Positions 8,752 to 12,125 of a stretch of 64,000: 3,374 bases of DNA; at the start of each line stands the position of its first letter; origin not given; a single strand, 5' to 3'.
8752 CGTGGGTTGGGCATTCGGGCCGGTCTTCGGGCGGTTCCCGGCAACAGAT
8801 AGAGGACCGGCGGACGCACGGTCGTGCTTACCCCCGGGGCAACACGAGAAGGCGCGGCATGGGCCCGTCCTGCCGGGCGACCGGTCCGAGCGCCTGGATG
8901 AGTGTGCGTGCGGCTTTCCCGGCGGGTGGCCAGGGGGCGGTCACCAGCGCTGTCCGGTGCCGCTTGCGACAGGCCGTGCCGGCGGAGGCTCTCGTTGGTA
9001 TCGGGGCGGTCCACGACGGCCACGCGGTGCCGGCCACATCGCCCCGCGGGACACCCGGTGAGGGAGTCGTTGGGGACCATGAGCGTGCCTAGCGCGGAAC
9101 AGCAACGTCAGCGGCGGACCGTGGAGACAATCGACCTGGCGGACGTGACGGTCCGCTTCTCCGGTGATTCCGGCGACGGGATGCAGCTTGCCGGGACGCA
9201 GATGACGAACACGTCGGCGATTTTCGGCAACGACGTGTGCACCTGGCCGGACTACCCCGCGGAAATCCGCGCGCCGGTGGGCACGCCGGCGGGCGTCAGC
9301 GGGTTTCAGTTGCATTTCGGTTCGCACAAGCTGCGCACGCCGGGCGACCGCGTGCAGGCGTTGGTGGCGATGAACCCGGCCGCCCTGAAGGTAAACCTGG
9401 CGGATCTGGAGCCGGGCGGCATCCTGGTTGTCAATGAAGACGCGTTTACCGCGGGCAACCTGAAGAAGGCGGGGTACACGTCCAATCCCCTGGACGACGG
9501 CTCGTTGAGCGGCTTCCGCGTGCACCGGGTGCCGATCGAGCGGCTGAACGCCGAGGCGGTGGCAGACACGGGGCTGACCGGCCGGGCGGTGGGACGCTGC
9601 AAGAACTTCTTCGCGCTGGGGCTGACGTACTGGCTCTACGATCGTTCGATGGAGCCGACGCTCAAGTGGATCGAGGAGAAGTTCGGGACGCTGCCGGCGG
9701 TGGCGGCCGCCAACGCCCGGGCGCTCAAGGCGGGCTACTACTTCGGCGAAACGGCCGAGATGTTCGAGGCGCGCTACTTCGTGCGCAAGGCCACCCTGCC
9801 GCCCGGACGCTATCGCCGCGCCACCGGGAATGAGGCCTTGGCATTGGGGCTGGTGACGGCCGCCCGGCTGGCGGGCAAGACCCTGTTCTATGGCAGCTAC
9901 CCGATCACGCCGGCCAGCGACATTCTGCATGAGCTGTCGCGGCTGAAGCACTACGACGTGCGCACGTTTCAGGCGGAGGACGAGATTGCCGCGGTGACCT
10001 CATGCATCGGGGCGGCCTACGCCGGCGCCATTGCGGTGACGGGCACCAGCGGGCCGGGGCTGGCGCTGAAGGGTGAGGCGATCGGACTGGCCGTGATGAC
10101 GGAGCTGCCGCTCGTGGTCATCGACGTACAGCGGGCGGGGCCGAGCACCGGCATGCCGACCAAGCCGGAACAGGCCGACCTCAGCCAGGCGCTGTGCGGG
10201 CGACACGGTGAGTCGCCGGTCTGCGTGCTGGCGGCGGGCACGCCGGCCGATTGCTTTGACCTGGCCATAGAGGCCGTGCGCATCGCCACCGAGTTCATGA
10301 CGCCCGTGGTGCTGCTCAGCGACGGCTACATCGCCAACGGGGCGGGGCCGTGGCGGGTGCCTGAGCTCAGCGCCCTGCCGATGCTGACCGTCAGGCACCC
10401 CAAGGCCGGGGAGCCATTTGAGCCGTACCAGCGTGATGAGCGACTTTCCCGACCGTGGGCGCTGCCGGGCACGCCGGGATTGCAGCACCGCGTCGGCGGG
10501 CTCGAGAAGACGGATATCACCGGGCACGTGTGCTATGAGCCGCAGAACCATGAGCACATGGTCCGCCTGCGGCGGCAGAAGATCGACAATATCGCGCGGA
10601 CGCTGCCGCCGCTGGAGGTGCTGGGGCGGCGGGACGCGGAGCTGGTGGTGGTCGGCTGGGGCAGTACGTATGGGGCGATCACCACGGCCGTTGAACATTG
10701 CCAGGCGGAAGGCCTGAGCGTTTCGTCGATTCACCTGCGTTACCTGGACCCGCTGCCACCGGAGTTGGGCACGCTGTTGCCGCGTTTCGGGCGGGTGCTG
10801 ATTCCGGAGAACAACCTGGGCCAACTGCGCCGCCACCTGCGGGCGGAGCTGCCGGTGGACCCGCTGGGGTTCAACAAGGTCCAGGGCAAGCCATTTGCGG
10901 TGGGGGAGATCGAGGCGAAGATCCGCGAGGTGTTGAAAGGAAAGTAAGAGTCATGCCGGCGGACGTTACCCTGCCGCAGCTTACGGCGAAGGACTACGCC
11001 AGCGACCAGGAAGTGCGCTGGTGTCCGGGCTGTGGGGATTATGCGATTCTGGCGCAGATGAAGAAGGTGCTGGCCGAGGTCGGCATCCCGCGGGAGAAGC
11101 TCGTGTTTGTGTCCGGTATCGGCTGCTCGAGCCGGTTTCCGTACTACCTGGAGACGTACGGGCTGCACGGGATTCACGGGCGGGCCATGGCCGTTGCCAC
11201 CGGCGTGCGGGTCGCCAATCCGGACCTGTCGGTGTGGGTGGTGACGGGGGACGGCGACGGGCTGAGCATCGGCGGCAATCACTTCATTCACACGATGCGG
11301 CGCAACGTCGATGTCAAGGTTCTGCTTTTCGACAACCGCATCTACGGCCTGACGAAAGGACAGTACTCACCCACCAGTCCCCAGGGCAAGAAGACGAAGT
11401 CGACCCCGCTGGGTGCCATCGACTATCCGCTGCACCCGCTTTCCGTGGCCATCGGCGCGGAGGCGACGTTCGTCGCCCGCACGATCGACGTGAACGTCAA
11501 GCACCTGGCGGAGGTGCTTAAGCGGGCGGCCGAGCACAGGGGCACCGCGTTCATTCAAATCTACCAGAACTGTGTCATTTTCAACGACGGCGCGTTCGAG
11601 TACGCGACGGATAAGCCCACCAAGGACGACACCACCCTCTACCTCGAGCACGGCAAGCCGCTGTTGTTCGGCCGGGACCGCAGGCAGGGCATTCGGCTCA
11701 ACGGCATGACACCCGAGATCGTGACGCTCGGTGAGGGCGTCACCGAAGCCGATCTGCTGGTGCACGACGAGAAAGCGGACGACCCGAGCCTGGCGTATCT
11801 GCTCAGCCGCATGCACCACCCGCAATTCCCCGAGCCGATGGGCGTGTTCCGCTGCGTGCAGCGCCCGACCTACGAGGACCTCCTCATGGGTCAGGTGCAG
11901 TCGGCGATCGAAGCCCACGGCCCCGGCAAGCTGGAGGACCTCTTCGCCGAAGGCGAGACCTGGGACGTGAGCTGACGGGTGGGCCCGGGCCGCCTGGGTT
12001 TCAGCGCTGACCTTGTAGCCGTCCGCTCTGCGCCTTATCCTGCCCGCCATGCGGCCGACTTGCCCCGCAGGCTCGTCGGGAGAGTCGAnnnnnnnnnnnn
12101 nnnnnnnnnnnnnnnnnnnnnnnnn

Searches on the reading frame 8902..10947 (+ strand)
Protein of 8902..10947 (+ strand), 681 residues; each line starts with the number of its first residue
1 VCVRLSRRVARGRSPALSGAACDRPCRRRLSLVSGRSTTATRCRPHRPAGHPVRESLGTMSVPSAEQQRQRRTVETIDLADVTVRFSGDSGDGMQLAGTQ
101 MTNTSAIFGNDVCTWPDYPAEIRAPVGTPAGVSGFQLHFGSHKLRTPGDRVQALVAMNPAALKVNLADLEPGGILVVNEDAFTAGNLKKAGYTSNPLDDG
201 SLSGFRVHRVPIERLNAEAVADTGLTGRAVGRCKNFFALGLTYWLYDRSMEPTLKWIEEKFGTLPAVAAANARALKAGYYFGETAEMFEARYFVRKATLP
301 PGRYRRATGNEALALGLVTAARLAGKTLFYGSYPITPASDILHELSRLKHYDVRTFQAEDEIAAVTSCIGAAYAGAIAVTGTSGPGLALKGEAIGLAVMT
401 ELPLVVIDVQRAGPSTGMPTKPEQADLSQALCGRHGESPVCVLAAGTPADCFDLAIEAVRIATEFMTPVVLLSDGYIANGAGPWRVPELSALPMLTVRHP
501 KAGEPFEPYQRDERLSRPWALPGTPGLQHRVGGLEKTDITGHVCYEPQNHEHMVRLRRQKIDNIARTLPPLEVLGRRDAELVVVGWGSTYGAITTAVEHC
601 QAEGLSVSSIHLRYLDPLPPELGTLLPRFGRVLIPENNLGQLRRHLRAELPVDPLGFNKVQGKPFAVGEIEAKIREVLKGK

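Call 70: search_protein_families(library=pfam, proteins=[window:8902-10947:+], max_evalue=0.00001)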
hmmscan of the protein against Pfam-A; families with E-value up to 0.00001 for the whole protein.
window:8902-10947:+ (681 aa): 2 families
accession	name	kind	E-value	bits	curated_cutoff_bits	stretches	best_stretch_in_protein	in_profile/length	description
PF01855.24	POR_N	-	3.1e-55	187.9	27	1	323-538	4-220/231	Pyruvate flavodoxin/ferredoxin oxidoreductase, thiamine diP-bdg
PF01558.24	POR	-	9.6e-25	88.2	27.4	1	91-279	2-172/173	Pyruvate ferredoxin/flavodoxin oxidoreductase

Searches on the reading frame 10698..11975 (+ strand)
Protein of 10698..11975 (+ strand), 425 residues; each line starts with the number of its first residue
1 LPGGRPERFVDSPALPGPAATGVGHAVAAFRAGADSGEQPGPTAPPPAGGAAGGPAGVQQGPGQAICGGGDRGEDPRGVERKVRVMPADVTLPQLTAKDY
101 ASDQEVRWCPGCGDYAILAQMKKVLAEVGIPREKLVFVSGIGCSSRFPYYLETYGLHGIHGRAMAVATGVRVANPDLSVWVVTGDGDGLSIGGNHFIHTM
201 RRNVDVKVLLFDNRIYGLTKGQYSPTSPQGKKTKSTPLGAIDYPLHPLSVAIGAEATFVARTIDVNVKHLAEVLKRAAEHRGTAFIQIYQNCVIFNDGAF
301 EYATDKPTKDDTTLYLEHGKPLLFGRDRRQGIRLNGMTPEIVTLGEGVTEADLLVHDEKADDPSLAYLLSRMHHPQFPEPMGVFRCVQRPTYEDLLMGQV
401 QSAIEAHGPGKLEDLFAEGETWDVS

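Call 70: search_protein_families(library=pfam, proteins=[window:10698-11975:+], max_evalue=0.00001)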
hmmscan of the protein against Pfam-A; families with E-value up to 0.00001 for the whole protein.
window:10698-11975:+ (425 aa): 1 family
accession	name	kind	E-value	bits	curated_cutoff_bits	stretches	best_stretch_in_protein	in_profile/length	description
PF02775.26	TPP_enzyme_C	-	9.7e-33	113.5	21.9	1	141-288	2-151/151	Thiamine pyrophosphate enzyme, C-terminal TPP binding domain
